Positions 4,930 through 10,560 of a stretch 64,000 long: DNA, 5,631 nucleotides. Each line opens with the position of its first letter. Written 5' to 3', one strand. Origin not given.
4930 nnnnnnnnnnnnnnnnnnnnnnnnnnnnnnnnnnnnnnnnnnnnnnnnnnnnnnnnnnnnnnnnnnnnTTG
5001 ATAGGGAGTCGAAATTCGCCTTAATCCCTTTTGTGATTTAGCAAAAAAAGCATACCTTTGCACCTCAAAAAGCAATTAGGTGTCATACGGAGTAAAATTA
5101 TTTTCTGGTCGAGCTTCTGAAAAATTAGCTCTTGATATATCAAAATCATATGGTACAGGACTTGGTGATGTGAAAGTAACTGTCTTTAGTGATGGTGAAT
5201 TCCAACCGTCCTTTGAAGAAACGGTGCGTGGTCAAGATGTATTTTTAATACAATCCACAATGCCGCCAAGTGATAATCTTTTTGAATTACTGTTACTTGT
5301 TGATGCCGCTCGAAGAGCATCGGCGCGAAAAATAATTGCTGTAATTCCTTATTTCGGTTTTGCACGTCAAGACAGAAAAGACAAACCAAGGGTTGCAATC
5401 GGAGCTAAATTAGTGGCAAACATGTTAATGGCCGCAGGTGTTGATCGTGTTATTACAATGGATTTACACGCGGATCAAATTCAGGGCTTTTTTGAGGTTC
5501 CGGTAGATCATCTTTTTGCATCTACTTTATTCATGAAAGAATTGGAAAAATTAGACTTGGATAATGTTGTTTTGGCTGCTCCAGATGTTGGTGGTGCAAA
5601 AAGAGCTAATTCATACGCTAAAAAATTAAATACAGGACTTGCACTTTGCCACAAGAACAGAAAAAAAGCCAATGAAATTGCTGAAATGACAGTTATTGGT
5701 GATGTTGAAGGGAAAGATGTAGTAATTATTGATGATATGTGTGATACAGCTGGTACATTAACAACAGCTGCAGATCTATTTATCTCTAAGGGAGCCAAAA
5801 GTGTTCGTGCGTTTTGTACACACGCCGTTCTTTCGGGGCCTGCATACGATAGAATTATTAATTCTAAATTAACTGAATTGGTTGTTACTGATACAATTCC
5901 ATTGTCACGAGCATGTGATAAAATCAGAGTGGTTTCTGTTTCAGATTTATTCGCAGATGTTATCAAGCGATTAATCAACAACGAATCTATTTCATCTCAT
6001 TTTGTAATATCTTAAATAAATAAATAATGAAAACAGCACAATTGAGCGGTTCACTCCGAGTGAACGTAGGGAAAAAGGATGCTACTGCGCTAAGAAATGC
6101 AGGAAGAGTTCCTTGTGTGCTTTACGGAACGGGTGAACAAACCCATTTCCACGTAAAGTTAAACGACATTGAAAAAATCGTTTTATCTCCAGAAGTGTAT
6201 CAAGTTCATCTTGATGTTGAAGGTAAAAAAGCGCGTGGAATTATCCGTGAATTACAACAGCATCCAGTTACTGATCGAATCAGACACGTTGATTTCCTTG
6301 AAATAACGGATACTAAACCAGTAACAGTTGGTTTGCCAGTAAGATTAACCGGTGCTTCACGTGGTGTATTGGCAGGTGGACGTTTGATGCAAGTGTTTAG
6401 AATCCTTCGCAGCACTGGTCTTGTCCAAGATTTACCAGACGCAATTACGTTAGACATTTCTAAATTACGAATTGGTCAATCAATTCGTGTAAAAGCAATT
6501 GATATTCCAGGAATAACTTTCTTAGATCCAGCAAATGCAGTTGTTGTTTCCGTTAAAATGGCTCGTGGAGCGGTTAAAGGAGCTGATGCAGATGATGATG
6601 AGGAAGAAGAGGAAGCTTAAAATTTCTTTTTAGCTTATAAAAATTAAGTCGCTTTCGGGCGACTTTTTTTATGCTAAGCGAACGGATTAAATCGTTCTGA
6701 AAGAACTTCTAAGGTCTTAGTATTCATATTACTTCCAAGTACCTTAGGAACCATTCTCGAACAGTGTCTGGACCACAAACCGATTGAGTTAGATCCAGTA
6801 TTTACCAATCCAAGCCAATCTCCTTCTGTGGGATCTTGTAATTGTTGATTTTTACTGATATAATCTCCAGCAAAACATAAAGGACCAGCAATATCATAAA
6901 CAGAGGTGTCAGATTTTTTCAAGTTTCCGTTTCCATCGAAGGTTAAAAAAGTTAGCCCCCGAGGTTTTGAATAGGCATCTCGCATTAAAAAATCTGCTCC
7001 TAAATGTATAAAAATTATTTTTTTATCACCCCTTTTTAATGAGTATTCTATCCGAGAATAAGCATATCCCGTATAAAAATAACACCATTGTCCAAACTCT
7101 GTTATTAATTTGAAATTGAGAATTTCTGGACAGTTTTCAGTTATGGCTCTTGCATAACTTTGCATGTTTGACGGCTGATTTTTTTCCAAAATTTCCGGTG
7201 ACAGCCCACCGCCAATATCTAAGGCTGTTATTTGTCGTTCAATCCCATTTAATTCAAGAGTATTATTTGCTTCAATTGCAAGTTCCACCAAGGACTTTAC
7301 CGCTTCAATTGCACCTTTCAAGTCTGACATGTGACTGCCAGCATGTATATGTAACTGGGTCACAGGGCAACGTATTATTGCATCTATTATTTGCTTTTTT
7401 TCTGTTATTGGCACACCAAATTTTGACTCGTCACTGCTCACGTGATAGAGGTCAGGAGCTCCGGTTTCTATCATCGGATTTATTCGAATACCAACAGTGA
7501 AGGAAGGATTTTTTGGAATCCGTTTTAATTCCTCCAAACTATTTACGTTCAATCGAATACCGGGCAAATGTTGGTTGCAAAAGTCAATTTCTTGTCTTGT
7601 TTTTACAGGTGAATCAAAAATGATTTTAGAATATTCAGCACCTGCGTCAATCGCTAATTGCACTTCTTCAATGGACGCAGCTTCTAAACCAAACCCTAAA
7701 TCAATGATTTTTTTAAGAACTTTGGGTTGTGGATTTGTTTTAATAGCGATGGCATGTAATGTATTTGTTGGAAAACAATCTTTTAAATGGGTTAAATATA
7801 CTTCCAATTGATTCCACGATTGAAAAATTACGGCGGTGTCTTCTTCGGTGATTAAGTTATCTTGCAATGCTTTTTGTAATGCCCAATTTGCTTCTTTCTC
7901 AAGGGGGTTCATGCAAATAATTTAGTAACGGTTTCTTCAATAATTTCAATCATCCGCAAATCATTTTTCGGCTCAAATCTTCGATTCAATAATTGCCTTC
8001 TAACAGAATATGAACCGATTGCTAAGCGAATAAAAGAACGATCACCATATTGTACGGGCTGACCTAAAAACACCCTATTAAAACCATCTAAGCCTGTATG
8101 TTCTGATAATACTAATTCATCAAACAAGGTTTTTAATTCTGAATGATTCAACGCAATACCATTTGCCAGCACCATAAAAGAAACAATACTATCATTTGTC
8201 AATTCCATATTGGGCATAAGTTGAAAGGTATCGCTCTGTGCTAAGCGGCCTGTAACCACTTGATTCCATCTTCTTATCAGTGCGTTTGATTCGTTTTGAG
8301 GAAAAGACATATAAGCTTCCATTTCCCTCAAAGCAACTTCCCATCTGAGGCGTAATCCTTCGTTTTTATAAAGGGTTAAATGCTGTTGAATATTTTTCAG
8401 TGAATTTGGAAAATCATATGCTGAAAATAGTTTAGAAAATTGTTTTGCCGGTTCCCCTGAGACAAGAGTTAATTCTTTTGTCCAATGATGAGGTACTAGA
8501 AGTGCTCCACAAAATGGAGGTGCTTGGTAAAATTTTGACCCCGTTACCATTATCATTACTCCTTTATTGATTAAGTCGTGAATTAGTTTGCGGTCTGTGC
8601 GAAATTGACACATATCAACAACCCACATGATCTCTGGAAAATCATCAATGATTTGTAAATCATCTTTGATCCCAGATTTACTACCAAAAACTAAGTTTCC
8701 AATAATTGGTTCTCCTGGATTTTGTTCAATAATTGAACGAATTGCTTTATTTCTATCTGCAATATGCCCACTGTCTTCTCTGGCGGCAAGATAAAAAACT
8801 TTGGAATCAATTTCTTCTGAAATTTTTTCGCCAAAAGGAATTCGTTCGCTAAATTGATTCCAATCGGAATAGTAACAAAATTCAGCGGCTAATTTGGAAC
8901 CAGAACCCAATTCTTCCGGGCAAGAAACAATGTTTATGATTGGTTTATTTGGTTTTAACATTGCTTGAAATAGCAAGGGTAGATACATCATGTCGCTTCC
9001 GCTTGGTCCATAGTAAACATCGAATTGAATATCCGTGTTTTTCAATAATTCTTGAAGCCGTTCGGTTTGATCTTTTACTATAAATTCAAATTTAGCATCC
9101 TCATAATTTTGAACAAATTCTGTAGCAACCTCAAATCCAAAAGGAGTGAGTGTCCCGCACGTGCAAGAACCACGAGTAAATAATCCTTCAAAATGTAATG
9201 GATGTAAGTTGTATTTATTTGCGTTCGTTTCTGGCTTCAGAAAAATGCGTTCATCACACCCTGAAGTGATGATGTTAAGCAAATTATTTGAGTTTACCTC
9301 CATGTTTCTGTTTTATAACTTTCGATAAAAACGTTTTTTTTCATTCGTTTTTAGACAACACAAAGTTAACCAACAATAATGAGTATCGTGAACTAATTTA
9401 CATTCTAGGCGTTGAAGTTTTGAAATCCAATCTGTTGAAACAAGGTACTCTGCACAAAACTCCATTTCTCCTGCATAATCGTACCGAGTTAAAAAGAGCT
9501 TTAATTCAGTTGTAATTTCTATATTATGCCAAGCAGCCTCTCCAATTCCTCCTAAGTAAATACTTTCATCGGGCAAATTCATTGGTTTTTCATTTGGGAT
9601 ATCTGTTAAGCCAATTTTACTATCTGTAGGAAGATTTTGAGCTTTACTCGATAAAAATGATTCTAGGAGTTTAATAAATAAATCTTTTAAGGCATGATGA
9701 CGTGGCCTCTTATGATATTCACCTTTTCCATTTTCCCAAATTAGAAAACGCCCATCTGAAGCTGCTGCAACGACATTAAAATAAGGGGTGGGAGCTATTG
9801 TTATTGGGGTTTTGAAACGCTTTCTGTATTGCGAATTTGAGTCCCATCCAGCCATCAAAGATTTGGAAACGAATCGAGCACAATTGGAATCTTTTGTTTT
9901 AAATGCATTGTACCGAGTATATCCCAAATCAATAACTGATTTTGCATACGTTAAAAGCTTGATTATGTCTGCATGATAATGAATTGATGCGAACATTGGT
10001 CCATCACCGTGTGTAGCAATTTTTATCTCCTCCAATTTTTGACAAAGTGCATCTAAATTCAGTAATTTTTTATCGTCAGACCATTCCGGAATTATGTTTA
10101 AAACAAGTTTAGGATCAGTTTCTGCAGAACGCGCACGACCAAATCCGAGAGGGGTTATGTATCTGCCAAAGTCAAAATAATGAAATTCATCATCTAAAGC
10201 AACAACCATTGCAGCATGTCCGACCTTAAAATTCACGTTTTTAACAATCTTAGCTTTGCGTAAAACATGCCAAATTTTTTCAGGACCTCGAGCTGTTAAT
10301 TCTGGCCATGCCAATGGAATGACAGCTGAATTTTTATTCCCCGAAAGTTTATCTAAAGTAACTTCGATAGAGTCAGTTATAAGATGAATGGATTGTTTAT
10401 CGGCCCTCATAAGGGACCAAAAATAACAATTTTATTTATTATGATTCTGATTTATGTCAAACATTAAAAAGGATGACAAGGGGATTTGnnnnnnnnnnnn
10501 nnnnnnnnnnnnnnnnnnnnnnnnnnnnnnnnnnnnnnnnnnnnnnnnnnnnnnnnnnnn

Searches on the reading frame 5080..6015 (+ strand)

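Call 96: search_protein_families(library=pfam, proteins=[window:5080-6015:+], max_evalue=0.00001)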
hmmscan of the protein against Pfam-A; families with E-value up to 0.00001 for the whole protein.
window:5080-6015:+ (311 aa): 3 families
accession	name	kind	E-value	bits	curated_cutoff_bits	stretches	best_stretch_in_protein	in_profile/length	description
PF13793.12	Pribosyltran_N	-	7.1e-48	161.8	25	1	5-120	1-117/117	N-terminal domain of ribose phosphate pyrophosphokinase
PF14572.12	Pribosyl_synth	-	1.1e-28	100.9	27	1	199-308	71-183/184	Phosphoribosyl synthetase-associated domain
PF00156.33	Pribosyltran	-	2.2e-18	66.5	26.3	1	153-261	21-137/158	Phosphoribosyl transferase domain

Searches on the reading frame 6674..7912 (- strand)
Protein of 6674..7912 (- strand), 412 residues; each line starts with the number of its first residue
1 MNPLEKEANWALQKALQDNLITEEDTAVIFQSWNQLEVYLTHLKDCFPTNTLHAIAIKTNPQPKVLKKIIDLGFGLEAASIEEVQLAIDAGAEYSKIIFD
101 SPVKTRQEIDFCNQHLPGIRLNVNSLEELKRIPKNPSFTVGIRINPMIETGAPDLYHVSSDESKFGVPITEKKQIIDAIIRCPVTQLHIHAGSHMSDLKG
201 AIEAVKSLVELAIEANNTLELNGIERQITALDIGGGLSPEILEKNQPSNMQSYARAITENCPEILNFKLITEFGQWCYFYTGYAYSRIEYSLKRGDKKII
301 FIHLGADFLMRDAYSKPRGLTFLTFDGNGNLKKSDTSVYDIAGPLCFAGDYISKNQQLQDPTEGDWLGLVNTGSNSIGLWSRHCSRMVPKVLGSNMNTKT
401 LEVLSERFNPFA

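Call 96: search_protein_families(library=pfam, proteins=[window:6674-7912:-], max_evalue=0.00001)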
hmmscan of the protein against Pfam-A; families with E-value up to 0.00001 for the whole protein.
window:6674-7912:- (412 aa): 2 families
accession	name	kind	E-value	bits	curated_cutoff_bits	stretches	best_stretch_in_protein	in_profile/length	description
PF02784.22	Orn_Arg_deC_N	-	4.4e-31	108.6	23.4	1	42-275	10-243/247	Pyridoxal-dependent decarboxylase, pyridoxal binding domain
PF00278.28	Orn_DAP_Arg_deC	-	5.9e-08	33.3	23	1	281-373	7-95/95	Pyridoxal-dependent decarboxylase, C-terminal sheet domain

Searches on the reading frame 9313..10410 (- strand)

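Call 96: search_protein_families(library=pfam, proteins=[window:9313-10410:-], max_evalue=0.00001)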
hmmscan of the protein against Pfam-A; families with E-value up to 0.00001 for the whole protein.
window:9313-10410:- (365 aa): 2 families
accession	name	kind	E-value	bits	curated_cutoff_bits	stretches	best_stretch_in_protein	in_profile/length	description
PF25218.1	TseH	-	2.2e-38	132.2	27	1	30-192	1-165/167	Type VI secretion system effector TseH-like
PF20405.4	DUF6695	-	5.1e-06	27.1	25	0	285-346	3-63/79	DUF6695 C-terminal domain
